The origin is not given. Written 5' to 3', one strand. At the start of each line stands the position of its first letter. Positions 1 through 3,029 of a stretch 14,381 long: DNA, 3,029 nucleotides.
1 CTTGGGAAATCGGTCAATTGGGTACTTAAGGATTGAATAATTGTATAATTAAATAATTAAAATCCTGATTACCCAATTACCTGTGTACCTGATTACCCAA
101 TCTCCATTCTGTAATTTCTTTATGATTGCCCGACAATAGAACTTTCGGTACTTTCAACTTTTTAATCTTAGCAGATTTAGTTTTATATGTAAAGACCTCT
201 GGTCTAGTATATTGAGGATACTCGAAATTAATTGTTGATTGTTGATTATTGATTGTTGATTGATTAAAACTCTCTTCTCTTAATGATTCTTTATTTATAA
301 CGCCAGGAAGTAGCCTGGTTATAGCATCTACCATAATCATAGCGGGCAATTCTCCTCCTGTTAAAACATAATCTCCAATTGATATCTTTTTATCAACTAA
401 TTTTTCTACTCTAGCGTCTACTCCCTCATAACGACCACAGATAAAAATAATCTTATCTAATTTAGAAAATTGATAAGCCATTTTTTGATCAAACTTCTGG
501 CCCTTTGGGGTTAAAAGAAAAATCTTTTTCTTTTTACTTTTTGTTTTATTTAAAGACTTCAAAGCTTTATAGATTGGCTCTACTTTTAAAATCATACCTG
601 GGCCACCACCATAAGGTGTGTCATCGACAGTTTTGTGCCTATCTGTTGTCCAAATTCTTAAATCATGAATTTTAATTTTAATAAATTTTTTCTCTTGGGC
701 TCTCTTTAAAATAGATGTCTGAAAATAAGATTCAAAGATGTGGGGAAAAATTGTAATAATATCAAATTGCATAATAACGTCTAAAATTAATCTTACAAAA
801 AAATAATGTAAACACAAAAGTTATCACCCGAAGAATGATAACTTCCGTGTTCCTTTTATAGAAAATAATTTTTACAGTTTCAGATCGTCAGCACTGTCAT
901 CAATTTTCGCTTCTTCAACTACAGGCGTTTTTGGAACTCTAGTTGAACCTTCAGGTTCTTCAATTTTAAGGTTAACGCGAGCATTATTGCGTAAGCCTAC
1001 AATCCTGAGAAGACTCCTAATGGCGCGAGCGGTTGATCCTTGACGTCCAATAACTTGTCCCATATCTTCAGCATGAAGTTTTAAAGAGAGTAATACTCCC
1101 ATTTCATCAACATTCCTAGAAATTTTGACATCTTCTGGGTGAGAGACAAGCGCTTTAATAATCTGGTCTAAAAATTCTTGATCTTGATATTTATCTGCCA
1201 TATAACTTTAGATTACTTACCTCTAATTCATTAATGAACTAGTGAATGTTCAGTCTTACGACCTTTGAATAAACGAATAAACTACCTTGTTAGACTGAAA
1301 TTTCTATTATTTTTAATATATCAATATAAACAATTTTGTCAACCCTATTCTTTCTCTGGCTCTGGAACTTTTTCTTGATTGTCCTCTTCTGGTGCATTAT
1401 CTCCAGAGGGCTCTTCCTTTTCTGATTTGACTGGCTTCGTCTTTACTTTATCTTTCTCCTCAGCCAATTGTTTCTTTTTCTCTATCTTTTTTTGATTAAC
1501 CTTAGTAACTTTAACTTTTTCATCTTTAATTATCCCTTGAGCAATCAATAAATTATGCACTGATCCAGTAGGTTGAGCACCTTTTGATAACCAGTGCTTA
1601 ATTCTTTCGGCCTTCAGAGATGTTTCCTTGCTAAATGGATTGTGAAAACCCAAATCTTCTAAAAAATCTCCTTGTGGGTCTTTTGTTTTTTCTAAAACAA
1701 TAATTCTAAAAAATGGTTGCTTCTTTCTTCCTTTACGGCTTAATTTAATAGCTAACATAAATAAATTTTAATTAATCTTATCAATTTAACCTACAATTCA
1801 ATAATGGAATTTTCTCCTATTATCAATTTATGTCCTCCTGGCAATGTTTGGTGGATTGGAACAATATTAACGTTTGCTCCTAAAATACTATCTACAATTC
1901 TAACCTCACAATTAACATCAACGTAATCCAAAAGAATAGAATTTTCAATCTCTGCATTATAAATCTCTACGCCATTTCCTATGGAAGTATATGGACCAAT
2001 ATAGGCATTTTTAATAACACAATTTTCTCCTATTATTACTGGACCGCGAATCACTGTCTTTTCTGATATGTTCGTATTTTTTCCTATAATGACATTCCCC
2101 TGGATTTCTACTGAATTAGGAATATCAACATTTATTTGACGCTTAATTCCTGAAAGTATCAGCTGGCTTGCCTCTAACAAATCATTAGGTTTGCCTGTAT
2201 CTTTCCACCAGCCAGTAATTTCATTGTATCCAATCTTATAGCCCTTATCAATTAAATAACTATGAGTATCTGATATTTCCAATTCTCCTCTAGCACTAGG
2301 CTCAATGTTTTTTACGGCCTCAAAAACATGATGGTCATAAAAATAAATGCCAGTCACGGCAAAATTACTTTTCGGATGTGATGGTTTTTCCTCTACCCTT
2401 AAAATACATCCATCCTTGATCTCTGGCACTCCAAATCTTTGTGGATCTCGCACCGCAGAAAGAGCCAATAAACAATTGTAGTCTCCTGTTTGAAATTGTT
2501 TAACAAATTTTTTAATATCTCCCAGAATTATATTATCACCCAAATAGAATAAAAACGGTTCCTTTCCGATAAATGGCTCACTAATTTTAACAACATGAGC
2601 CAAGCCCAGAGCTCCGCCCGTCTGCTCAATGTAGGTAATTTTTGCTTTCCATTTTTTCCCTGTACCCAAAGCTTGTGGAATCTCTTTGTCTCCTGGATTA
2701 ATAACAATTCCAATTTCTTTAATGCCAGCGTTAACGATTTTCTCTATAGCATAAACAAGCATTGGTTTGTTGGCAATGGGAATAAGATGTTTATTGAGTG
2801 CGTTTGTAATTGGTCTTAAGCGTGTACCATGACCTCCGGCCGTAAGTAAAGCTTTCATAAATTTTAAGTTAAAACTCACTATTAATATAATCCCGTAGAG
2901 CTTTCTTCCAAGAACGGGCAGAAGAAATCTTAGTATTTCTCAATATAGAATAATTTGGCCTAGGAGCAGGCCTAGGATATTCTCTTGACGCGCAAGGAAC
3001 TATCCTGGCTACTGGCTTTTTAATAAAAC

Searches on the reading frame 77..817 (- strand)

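Call 13: search_protein_families(library=pfam, proteins=[window:77-817:-])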
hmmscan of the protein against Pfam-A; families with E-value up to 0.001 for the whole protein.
window:77-817:- (246 aa): 1 family
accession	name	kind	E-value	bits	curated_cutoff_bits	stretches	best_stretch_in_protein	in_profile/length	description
PF01746.26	tRNA_m1G_MT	-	4.9e-60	203.1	27.3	1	38-245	2-188/195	tRNA (Guanine-1)-methyltransferase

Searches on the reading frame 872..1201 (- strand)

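Call 13: search_protein_families(library=pfam, proteins=[window:872-1201:-])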
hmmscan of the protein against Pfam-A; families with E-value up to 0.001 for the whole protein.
window:872-1201:- (109 aa): 1 family
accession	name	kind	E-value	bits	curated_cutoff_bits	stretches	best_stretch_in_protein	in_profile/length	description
PF13083.13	KH_KhpA-B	-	9.4e-20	70.8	32.1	1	8-80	1-73/73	KhpA/KhpB, KH domain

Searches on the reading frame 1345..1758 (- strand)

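Call 13: search_protein_families(library=pfam, proteins=[window:1345-1758:-])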
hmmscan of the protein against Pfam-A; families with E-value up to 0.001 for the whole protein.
window:1345-1758:- (137 aa): 1 family
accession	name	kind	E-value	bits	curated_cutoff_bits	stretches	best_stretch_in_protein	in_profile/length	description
PF00886.24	Ribosomal_S16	-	3.2e-19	69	27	1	8-64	1-62/62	Ribosomal protein S16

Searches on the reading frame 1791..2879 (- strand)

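Call 13: search_protein_families(library=pfam, proteins=[window:1791-2879:-])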
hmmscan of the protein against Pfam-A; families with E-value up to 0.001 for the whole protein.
window:1791-2879:- (362 aa): 6 families
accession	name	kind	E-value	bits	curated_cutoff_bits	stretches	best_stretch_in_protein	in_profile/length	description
PF00483.29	NTP_transferase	-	2.2e-51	175.2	21.2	1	9-242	1-243/245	Nucleotidyl transferase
PF25084.1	LbH_EIF2B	-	1.5e-11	44.7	54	2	248-340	7-100/105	EIF2B subunit epsilon LbH domain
PF00132.30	Hexapep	-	6.8e-08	32.3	27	1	262-290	1-29/36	Bacterial transferase hexapeptide (six repeats)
PF12804.13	NTP_transf_3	-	2.6e-06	28.1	27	1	10-130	1-112/160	MobA-like NTP transferase domain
PF24894.1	Hexapep_GlmU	-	0.00017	22.1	23.3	0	282-340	20-78/104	GlmU-like, C-terminal hexapeptide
PF01128.25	IspD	-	0.00098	19.4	27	0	9-74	2-65/221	2-C-methyl-D-erythritol 4-phosphate cytidylyltransferase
